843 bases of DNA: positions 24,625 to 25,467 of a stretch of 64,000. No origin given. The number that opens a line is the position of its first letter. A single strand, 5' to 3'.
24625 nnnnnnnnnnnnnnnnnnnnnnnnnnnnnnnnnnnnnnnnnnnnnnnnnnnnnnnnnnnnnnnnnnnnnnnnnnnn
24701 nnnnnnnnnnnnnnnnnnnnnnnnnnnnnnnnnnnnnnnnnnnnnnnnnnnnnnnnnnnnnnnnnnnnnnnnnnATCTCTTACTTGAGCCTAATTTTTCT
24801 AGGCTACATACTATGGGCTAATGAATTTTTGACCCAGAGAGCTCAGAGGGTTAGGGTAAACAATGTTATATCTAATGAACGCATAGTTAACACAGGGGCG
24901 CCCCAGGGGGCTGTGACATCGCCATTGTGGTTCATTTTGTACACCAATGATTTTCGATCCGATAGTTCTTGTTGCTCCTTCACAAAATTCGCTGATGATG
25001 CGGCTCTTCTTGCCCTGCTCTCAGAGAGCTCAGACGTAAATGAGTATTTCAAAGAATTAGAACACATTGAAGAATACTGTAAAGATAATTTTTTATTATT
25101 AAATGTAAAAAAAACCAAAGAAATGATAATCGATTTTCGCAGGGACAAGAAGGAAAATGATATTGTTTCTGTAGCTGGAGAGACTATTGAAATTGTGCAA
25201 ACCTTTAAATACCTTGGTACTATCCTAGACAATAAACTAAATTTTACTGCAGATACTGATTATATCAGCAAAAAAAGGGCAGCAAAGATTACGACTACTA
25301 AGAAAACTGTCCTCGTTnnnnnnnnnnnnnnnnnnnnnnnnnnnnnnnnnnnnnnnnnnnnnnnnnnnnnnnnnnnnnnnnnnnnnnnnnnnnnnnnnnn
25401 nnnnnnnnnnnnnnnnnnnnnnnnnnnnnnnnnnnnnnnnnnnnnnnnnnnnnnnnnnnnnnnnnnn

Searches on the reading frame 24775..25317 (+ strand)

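Call 66: search_protein_families(library=pfam, proteins=[window:24775-25317:+], max_evalue=0.001)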
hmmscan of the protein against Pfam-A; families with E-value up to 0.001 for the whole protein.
window:24775-25317:+ (181 aa): 1 family
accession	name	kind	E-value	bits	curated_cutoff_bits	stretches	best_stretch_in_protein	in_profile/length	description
PF00078.32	RVT_1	-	5.6e-11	43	29.6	1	16-150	103-204/205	Reverse transcriptase (RNA-dependent DNA polymerase)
